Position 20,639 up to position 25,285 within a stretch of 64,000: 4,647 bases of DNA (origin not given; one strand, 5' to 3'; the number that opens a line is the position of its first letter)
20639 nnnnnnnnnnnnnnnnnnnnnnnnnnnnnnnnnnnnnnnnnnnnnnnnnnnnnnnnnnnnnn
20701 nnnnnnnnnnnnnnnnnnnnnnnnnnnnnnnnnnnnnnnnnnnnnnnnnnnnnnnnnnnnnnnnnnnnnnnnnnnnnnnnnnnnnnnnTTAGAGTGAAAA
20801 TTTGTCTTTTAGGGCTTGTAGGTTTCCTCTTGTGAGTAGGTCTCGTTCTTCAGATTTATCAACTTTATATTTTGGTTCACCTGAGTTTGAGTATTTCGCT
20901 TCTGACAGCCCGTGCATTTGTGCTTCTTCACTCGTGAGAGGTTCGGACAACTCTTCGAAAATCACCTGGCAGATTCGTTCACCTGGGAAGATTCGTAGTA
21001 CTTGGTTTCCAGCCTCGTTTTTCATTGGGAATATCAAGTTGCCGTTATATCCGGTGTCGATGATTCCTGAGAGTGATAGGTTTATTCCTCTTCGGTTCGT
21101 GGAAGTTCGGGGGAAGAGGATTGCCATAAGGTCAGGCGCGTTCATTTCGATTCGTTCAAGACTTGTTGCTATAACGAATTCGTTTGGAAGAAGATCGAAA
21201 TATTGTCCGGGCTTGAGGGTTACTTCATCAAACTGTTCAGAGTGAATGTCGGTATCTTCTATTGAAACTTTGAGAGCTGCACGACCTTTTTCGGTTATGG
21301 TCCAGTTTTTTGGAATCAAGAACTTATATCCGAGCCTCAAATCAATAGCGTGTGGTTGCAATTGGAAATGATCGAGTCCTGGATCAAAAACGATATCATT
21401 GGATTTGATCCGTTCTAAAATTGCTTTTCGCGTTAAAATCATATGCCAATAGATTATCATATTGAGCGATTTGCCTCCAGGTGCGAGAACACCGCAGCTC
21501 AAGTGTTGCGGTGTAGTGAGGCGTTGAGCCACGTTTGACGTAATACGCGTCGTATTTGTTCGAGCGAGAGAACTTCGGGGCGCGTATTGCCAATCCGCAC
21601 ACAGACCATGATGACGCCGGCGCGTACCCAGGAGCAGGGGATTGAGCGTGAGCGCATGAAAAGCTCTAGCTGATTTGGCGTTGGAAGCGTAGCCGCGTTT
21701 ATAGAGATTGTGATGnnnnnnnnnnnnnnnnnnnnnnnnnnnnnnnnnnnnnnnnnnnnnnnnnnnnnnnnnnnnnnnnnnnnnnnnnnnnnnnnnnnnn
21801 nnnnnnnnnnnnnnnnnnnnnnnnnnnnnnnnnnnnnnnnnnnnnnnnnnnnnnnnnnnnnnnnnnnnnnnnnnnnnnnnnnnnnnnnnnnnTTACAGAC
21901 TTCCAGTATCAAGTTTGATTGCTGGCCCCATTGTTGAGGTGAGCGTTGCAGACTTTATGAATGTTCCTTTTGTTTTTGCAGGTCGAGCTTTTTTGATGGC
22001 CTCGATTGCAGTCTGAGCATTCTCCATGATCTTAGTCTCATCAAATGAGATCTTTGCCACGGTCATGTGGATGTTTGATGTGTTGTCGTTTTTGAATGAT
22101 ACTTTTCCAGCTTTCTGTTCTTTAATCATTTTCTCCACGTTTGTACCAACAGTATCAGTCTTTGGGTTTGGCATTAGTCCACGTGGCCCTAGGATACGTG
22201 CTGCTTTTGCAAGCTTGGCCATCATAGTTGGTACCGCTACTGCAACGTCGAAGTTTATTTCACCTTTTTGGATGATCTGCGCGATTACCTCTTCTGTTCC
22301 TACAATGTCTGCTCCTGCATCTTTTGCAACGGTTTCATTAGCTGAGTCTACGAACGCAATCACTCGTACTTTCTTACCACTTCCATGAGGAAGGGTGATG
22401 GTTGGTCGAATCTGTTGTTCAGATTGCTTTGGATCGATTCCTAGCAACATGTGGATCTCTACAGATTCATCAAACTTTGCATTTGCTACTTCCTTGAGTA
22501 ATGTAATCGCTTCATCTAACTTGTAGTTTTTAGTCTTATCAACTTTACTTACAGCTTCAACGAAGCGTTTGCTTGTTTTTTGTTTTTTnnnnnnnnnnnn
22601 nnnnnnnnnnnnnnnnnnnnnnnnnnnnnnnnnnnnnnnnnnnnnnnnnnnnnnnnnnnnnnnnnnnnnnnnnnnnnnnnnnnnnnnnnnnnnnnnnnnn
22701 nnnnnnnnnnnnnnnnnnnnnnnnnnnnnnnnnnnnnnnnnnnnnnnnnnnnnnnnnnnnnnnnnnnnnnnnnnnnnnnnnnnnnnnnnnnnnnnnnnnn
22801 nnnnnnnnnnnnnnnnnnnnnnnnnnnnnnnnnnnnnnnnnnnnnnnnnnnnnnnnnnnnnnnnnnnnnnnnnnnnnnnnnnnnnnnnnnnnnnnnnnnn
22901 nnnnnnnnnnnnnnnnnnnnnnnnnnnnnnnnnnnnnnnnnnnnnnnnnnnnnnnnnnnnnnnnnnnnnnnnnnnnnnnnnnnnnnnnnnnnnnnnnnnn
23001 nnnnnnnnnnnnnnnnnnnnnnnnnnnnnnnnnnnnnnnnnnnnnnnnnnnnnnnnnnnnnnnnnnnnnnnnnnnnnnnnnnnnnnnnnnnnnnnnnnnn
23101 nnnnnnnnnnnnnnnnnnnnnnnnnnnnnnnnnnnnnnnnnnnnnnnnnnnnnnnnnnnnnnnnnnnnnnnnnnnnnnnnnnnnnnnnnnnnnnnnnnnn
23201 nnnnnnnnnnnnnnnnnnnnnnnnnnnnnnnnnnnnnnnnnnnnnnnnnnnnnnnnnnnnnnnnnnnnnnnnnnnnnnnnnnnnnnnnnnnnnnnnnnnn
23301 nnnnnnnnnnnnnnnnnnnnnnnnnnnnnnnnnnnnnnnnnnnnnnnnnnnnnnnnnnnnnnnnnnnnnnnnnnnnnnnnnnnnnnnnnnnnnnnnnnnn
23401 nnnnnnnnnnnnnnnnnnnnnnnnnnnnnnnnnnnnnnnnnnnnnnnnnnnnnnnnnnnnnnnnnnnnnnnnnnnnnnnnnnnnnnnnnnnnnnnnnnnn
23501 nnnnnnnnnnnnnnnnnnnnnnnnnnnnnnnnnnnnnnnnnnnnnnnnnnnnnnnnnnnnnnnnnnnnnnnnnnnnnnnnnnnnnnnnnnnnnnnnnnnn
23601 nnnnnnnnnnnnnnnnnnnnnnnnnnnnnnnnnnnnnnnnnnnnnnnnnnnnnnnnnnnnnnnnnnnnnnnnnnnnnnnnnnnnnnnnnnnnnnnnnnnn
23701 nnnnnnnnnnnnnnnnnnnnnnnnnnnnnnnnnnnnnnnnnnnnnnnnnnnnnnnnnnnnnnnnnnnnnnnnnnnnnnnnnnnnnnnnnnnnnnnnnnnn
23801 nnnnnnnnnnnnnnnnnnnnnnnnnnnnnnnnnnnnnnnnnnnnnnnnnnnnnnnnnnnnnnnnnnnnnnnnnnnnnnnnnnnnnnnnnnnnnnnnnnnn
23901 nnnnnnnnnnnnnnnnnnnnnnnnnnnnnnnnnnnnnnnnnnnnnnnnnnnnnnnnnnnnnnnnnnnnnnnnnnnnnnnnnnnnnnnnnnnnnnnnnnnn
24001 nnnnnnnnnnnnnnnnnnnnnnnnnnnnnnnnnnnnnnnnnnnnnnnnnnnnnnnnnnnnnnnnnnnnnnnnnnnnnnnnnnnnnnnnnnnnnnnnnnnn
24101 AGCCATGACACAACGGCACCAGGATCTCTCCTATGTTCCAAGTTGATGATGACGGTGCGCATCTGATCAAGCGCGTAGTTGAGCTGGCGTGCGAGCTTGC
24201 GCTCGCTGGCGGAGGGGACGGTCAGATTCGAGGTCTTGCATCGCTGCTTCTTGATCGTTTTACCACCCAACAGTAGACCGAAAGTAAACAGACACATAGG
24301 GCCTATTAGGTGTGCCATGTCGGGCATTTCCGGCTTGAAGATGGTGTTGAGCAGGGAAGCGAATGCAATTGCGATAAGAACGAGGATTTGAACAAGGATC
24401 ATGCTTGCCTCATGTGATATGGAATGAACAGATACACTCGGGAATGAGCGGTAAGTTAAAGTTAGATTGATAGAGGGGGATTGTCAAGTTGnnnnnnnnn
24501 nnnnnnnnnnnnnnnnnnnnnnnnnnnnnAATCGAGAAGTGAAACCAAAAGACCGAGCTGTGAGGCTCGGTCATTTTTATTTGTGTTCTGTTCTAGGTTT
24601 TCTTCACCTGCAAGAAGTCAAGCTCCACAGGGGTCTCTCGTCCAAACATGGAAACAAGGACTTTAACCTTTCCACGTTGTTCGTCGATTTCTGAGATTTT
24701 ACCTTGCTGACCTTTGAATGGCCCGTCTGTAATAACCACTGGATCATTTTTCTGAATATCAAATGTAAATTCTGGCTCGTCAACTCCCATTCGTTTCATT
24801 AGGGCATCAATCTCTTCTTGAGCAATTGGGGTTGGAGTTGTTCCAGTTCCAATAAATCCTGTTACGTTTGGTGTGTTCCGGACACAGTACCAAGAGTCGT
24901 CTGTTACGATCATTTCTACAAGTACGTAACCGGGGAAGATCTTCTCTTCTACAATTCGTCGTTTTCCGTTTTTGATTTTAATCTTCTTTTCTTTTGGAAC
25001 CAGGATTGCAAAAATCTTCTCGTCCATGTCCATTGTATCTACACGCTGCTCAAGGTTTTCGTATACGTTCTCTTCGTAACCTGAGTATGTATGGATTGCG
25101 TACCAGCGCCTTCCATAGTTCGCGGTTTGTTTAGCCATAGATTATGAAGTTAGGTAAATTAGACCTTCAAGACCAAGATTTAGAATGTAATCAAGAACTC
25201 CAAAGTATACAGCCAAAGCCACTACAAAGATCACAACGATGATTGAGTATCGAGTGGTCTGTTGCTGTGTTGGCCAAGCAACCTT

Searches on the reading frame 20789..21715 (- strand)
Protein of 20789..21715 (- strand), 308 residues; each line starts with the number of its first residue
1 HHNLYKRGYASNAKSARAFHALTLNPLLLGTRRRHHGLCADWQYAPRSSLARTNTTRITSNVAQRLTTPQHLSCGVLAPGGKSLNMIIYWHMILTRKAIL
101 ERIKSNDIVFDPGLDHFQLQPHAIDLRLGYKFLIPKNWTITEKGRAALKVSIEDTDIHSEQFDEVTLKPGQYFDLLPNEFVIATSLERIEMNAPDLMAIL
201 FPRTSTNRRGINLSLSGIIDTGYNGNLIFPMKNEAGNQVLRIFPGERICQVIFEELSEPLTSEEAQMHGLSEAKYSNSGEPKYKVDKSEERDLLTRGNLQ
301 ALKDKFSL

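Call 61: search_protein_families(library=pfam, proteins=[window:20789-21715:-], max_evalue=0.001)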
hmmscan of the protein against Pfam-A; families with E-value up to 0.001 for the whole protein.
window:20789-21715:- (308 aa): 2 families
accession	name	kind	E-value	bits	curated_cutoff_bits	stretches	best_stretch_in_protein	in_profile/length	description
PF22769.1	DCD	-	2.9e-26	92.9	27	1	93-256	1-153/153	dCTP deaminase-like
PF00692.24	dUTPase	-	1.1e-09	38.6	22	1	186-267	37-115/129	dUTPase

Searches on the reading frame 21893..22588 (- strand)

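Call 79: search_protein_families(library=pfam, proteins=[window:21893-22588:-], max_evalue=0.001)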
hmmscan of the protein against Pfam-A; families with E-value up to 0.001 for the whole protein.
window:21893-22588:- (231 aa): 1 family
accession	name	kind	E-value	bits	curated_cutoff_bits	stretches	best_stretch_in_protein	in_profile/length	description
PF00687.26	Ribosomal_L1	-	5.7e-56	189.7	32.2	1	31-222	1-198/198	Ribosomal protein L1p/L10e family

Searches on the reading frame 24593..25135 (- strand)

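Call 79: search_protein_families(library=pfam, proteins=[window:24593-25135:-], max_evalue=0.001)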
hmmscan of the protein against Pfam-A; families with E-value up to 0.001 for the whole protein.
window:24593-25135:- (180 aa): 3 families
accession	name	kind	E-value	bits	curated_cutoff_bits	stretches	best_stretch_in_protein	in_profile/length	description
PF02357.24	NusG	-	1.5e-29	102.8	22.2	1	10-112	2-92/93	Transcription termination factor nusG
PF00467.35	KOW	-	8.3e-08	32.2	22.3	1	133-159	5-29/32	KOW motif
PF23291.1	KOW4_SPT5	-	0.0003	21.1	27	1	126-150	8-32/55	Transcription elongation factor SPT5, fourth KOW domain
